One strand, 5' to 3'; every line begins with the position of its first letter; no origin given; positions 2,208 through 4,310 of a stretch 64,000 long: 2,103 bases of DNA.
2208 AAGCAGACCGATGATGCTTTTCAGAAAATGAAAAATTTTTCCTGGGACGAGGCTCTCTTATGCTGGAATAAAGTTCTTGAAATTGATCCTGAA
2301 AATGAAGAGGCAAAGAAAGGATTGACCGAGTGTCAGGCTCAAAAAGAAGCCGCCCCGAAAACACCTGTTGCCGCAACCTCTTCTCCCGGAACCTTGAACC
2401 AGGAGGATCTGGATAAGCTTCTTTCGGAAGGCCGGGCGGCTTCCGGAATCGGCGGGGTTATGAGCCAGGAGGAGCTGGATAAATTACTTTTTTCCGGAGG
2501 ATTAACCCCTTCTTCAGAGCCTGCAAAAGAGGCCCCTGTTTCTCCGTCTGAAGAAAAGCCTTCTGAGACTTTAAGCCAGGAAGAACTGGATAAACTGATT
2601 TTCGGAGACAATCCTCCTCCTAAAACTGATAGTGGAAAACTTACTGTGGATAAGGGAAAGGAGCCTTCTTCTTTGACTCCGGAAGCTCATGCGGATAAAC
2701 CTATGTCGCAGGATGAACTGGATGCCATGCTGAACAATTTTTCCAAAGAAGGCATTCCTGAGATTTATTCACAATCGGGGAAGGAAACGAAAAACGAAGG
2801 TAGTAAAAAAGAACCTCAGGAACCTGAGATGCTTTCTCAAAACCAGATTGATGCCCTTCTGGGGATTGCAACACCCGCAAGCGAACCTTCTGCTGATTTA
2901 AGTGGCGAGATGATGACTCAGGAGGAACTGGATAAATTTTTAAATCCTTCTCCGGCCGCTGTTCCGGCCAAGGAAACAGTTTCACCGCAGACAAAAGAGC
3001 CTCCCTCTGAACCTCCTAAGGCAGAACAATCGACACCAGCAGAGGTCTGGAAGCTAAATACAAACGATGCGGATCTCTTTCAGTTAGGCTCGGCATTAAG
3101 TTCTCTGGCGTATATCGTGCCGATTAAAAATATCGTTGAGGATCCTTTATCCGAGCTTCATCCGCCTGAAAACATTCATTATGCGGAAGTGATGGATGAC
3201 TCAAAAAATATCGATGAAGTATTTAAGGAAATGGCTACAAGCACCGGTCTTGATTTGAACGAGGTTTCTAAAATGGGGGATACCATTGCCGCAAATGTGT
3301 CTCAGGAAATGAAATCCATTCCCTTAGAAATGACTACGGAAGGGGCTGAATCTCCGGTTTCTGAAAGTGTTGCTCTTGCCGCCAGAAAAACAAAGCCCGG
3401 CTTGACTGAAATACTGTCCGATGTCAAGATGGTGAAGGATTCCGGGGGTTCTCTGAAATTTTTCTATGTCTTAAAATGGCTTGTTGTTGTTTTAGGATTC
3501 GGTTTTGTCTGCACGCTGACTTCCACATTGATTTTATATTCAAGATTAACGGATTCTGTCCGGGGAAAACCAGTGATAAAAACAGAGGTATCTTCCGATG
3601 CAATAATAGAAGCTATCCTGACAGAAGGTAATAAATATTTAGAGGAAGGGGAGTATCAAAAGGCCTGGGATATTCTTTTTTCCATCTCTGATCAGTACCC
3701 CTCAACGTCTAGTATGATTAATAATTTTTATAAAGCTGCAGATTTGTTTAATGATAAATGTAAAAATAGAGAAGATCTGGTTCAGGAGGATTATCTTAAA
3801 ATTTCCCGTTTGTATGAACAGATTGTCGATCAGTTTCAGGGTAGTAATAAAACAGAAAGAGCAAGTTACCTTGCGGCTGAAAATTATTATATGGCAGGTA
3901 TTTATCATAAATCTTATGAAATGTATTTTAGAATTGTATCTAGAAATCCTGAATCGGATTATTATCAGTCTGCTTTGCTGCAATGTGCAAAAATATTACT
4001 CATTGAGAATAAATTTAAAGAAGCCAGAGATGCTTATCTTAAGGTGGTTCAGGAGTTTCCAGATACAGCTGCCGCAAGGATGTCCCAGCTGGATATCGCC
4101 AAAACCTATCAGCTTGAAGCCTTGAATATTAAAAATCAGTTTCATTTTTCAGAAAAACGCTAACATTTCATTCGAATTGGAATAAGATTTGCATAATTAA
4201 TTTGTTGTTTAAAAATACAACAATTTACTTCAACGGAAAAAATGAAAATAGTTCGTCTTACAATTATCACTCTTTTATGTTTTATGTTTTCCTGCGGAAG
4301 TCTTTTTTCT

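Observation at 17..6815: Three-gene TPR/coiled-coil module upstream of the flagellar regulon; possible PflA/PflB-like motor scaffold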

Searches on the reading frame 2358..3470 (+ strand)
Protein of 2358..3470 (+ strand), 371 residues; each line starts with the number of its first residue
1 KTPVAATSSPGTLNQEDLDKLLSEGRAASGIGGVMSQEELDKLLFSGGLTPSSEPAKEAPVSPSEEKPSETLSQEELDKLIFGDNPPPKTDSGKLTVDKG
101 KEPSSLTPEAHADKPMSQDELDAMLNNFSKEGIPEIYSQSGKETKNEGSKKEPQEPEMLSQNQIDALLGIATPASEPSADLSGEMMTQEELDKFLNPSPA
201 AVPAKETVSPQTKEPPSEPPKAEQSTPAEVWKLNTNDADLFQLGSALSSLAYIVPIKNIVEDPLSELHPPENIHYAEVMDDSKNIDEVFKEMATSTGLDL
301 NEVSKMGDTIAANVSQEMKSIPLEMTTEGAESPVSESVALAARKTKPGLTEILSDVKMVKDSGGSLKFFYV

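Call 45: search_protein_representatives(protein=window:2358-3470:+)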
Query: 371 residues. Proteins with E-value up to 0.001 (for the whole library): 6; up to 1e-10: 4; up to 1e-30: 1. The best 6 are listed.
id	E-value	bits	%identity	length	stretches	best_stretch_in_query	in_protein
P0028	8.9e-125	433.0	63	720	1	2-370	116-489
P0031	4.7e-15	72.2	34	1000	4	10-176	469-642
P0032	1.9e-11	60.3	36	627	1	114-325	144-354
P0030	3.0e-11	59.7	37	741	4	28-166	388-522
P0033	2.8e-04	36.8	40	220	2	57-168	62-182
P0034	9.5e-04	35.0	34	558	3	20-201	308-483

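Call 47: find_encoding_contigs(protein=P0032, flank=10000, max_places=4)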
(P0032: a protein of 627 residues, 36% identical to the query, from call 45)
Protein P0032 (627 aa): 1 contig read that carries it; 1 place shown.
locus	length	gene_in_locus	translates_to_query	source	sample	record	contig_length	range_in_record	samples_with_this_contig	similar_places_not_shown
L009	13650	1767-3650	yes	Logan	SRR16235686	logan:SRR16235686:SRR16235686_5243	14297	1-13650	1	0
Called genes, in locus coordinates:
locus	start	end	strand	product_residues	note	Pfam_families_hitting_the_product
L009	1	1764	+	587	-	?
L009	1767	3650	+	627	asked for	PF00515:TPR_1 (faint), PF07719:TPR_2 (faint), PF13174:TPR_6 (faint), PF14559:TPR_19 (faint)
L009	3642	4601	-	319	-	PF02810:SEC-C, PF00557:Peptidase_M24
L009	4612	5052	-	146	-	-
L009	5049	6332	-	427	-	PF01743:PolyA_pol, PF12627:PolyA_pol_RNAbd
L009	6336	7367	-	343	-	PF01075:Glyco_transf_9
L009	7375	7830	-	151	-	PF00383:dCMP_cyt_deam_1, PF14437:MafB19-deam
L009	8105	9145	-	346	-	PF02674:Colicin_V (weak)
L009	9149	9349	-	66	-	-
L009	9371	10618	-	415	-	PF25917:BSH_RND (weak), PF25944:Beta-barrel_RND (weak), PF25954:Beta-barrel_RND_2, PF25967:RND-MFP_C, PF25989:YknX_C (faint)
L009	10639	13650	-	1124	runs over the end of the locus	PF11741:AMIN (faint), PF07719:TPR_2 (faint), PF14853:Fis1_TPR_C (faint), PF00515:TPR_1 (faint), PF13414:TPR_11 (weak), PF02321:OEP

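Call 48: find_encoding_contigs(protein=P0031, flank=10000, max_places=4)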
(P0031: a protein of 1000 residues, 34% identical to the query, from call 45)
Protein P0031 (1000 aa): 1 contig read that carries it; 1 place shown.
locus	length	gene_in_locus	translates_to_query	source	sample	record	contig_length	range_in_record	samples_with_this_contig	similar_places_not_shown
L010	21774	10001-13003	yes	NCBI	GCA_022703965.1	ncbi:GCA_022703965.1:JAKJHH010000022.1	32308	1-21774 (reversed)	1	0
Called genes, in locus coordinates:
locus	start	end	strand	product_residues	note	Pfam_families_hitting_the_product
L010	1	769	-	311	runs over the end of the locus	PF00005:ABC_tran, PF13175:AAA_15 (faint), PF13304:AAA_21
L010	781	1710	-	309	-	PF25973:BSH_CzcB (weak), PF25881:HH_YBHG (weak)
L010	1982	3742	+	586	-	PF00512:HisKA, PF02518:HATPase_c, PF00072:Response_reg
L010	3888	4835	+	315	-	PF08668:HDOD, PF01966:HD (weak)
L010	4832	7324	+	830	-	PF01590:GAF (faint), PF00512:HisKA, PF02518:HATPase_c, PF00072:Response_reg, PF01627:Hpt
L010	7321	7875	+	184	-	PF01035:DNA_binding_1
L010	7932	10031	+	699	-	PF01973:MptE-like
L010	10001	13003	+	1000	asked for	-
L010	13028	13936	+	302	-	-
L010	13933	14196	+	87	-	-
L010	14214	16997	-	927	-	PF08487:VIT (weak)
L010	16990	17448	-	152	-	PF09721:Exosortase_EpsH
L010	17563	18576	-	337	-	PF02826:2-Hacid_dh_C, PF01262:AlaDh_PNT_C (weak)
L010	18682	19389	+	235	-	PF00483:NTP_transferase, PF12804:NTP_transf_3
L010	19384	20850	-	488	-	PF02310:B12-binding, PF04055:Radical_SAM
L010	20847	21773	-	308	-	?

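Call 58: search_protein_families(library=pfam, proteins=[L010:13028-13936:+], max_evalue=0.05)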
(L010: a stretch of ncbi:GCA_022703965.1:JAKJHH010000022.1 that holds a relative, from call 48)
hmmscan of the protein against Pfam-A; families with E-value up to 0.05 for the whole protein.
L010:13028-13936:+ (302 aa): 3 families
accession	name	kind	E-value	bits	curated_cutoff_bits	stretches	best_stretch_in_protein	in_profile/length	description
PF00072.30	Response_reg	-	1.1e-21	77.5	30.2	1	11-125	1-110/111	Response regulator receiver domain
PF13487.12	HD_5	-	3.2e-20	73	27.2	1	156-288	3-138/170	HD domain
PF01966.28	HD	-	0.00092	19.9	22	1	169-282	3-109/116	HD domain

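Call 76: search_protein_families(library=ncbifam, proteins=[P0031], max_evalue=0.05)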
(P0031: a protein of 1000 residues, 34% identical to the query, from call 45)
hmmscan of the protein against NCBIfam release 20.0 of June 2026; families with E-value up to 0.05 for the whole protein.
P0031 (1000 aa): 3 families
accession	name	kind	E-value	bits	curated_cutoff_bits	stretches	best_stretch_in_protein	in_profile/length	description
NF005995.1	PRK08119.1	equivalog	2.3e-09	37.2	218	0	868-904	4-40/376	flagellar motor switch phosphatase FliY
TIGR01397.1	fliM_switch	equivalog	0.011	14.9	219.6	0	311-338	3-30/320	flagellar motor switch protein FliM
TIGR02225.1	recomb_XerD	equivalog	0.028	13.8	329.6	0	567-662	25-120/290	site-specific tyrosine recombinase XerD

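Call 79: search_protein_families(library=ncbifam, proteins=[P0033, P0034, P0032], max_evalue=10)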
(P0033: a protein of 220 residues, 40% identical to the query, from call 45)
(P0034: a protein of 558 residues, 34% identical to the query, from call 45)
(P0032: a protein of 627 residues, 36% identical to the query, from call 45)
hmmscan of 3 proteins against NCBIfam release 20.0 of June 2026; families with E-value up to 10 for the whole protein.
P0033 (220 aa): 2 families
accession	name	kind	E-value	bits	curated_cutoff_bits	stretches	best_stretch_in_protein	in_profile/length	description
NF005995.1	PRK08119.1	equivalog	0.13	11.7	218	0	196-212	4-20/376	flagellar motor switch phosphatase FliY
TIGR01397.1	fliM_switch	equivalog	0.34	10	219.6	1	196-211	3-18/320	flagellar motor switch protein FliM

P0034 (558 aa): 2 families
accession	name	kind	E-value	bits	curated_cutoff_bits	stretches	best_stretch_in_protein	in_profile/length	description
NF005995.1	PRK08119.1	equivalog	0.00033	20.2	218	1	444-482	4-43/376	flagellar motor switch phosphatase FliY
NF041295.1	dynobact_RiPP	equivalog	5.7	7.3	40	1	450-481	4-35/48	dynobactin A family peptide antibiotic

P0032 (627 aa): 11 families
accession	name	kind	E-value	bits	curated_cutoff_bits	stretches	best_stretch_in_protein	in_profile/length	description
TIGR02795.1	tol_pal_ybgF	equivalog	2e-13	51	90.1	1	500-603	13-116/119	tol-pal system protein YbgF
TIGR03302.1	OM_YfiO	subfamily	6.4e-07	29.1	81.4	3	485-563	32-107/239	outer membrane protein assembly factor BamD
NF052230.1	T9SS_PorE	exception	0.00071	18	600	2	501-608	30-138/648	PorE family type IX secretion system protein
NF043058.1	T4SS_LegC2C7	subfamily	0.0057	15.7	350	1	22-80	275-333/348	LegC2/C7 family Dot/Icm T4SS effector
NF047507.1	TPR_BatC_Lepto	exception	0.0086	15.6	175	2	501-600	36-133/214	TPR repeat-containing protein BatC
NF008068.0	PRK10803.1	equivalog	0.0092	16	383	1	545-605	199-259/263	cell division protein CpoB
NF004429.0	PRK05771.2-2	equivalog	0.034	12.9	799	1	7-99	165-248/608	V-type ATP synthase subunit I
TIGR00996.1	Mtu_fam_mce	paralog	0.051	12.8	140.5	1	22-73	144-195/291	MCE family protein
NF050013.1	HpsJ_like_A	equivalog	3.2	7.3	140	1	25-88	135-193/217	HpsJ-like protein, cyanoexosortase A-associated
TIGR04211.1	SH3_and_anchor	equivalog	3.7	7.1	65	1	18-74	60-126/198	TIGR04211 family SH3 domain-containing protein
NF049902.1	FTL_1293_fam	exception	7.7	6.7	170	1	22-89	75-146/150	FTL_1293 family small RNA FtrC-regulated protein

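Call 85: find_encoding_contigs(protein=P0034, flank=10000, max_places=3)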
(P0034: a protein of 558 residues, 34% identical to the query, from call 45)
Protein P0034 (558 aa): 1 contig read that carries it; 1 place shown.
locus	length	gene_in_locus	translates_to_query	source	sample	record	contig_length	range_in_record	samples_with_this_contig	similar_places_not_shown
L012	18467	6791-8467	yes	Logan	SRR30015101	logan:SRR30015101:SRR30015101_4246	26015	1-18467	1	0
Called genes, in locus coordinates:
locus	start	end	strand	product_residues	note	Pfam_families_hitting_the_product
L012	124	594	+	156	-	-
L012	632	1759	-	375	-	-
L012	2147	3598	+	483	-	PF00089:Trypsin, PF13365:Trypsin_2, PF00595:PDZ, PF13180:PDZ_2, PF17820:PDZ_6 (weak)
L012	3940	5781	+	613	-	PF19864:Radical_SAM_N2, PF04055:Radical_SAM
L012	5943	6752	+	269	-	PF05621:TniB (weak), PF13191:AAA_16 (weak), PF13604:AAA_30 (weak), PF01637:ATPase_2 (weak), PF20720:nSTAND3 (weak), PF09848:SLFN-g3_helicase (weak), PF13401:AAA_22, PF00004:AAA (weak)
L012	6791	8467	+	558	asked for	-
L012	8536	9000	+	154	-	-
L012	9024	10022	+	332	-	PF01208:URO-D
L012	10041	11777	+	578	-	-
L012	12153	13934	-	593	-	-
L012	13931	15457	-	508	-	PF02310:B12-binding, PF04055:Radical_SAM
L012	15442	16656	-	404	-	PF00005:ABC_tran, PF13304:AAA_21 (faint), PF14524:Wzt_C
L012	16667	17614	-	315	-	PF01061:ABC2_membrane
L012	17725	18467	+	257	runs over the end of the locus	PF12833:HTH_18, PF00165:HTH_AraC (weak)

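Call 94: find_encoding_contigs(protein=P0033, flank=10000, max_places=3)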
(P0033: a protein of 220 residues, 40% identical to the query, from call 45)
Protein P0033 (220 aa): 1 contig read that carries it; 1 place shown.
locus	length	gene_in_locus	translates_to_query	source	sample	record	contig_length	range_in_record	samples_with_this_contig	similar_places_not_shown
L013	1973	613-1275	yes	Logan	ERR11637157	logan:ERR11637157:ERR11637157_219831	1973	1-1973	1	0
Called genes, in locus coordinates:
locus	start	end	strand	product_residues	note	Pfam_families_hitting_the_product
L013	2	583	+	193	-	?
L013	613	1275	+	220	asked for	-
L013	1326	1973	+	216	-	?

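Call 95: search_protein_families(library=pfam, proteins=[L013:2-583:+, L013:1326-1973:+, L012:8536-9000:+, L012:10041-11777:+, L012:5943-6752:+, L010:13933-14196:+], max_evalue=0.01)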
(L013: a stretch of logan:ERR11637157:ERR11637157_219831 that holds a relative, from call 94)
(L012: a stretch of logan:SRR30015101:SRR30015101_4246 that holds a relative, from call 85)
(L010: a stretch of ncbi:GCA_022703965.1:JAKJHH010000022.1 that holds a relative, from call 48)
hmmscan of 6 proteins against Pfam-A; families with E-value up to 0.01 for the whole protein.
L013:2-583:+ (193 aa): 3 families
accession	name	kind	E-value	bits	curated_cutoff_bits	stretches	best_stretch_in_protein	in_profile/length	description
PF00015.26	MCPsignal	-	3.5e-20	73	34.6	1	1-117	51-167/172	Methyl-accepting chemotaxis protein (MCP) signalling domain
PF04136.21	COG3_N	-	0.0054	17.1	27.9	0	40-85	22-67/147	Conserved oligomeric Golgi complex subunit 3, N-terminal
PF11887.13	Mce4_CUP1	-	0.0085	16.2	32.6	0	31-110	49-131/222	Cholesterol uptake porter CUP1 of Mce4, putative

L013:1326-1973:+ (216 aa): 1 family
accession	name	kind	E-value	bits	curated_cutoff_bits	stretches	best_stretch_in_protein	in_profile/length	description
PF00587.30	tRNA-synt_2b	-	9.1e-21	75.1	29.3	1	98-213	4-120/179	tRNA synthetase class II core domain (G, H, P, S and T)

L012:8536-9000:+ (154 aa): 0 families

L012:10041-11777:+ (578 aa): 0 families

L012:5943-6752:+ (269 aa): 21 families
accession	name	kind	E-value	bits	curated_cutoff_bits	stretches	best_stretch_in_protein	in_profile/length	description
PF13401.12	AAA_22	-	1.2e-20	74.5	27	1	42-173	4-129/130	AAA domain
PF13191.12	AAA_16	-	6e-08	33.8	32.6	1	22-153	2-159/167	AAA ATPase domain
PF20720.3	nSTAND3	-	1.4e-07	31.8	27.2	1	37-80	11-54/155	Novel STAND NTPase 3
PF09848.15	SLFN-g3_helicase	-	5.8e-07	29.5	24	1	44-167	2-123/354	Schlafen group 3, DNA/RNA helicase domain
PF00004.35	AAA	-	1.4e-06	29.2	21.2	1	46-141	1-73/131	ATPase family associated with various cellular activities (AAA)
PF13604.12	AAA_30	-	6e-06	26.6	27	1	38-143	13-106/191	AAA domain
PF01637.24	ATPase_2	-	6.4e-06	26.6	33.2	1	29-235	5-222/225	ATPase domain predominantly from Archaea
PF05621.17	TniB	-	9.9e-06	25.6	22.4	1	30-186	21-181/189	Bacterial TniB protein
PF06745.19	ATPase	-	3.4e-05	23.8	26.6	1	42-79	18-56/231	KaiC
PF13245.12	AAA_19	-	5.4e-05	23.8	25.1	1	42-166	10-124/134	AAA domain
PF04851.21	ResIII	-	0.0001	22.7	22.5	0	29-78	9-60/164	Type III restriction enzyme, res subunit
PF24883.2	NPHP3_N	-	0.00019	22.1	24.8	1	40-77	19-56/164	Nephrocystin 3, N-terminal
PF00176.29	SNF2-rel_dom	-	0.0013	18.4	24.9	0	128-161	128-160/290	SNF2-related domain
PF01695.23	IstB_IS21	-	0.0018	18.3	24.1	1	29-81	76-130/238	IstB-like ATP binding protein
PF03308.22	MeaB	-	0.0021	17.6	23.1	1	31-77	21-67/273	Methylmalonyl Co-A mutase-associated GTPase MeaB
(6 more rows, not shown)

L010:13933-14196:+ (87 aa): 0 families

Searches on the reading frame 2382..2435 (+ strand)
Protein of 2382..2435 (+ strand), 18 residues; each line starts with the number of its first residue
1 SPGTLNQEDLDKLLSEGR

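Call 32: search_solved_structures(query=A1, max_evalue=10, show_alignments=5)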
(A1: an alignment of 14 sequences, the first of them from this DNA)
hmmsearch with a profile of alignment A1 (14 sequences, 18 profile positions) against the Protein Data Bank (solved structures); distinct sequences matched with E-value up to 10: 3.
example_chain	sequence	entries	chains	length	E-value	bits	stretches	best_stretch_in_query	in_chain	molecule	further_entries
8umd_C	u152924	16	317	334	0.12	15.3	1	5-18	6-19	Flagellar motor switch protein FliM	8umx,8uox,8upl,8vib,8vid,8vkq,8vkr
2b1u_A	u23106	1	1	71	0.23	14.4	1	2-14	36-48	Calmodulin-like protein 5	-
5wug_A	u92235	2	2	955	2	11.5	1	7-17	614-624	Beta-glucosidase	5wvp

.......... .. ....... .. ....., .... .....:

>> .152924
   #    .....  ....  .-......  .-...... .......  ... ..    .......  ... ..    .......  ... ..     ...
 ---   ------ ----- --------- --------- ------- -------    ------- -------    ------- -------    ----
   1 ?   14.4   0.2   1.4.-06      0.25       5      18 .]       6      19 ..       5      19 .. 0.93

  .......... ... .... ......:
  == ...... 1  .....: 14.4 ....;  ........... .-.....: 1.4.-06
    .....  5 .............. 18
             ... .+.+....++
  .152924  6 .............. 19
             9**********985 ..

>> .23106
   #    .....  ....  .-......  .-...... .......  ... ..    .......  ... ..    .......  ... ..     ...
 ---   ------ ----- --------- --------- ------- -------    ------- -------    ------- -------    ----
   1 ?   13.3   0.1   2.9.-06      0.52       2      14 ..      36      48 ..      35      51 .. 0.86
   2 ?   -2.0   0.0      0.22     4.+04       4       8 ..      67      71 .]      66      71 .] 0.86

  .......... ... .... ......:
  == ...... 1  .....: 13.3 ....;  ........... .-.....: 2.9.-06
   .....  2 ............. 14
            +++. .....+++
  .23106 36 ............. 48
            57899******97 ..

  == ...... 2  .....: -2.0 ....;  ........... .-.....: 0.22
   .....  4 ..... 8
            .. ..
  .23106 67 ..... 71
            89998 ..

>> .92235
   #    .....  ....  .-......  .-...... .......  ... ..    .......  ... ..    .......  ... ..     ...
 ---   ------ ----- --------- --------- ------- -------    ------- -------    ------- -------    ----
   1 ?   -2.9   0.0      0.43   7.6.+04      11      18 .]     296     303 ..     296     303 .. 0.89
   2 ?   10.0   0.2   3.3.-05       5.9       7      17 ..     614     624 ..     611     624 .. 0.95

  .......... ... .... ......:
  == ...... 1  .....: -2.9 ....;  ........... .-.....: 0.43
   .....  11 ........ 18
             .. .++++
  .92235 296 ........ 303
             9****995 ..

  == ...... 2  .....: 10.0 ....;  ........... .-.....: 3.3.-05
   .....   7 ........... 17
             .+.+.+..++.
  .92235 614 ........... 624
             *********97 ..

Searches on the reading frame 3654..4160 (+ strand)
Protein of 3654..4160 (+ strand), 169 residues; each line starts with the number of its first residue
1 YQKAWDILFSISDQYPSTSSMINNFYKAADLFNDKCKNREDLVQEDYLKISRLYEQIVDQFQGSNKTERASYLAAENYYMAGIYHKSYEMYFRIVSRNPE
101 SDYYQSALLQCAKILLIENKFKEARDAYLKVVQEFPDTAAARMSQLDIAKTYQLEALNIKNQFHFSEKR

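Call 52: find_related_loci(query=A4, collection=metagenome_contigs, flank=10000)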
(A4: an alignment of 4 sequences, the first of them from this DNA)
Query A4 (169 aa) in metagenome_contigs; peptide patterns used: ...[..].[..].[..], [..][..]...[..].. (x = any residue, [..] = any of these).
411 stretches matched a pattern, but none encodes a relative of the query by tblastn (E <= 1e-3).
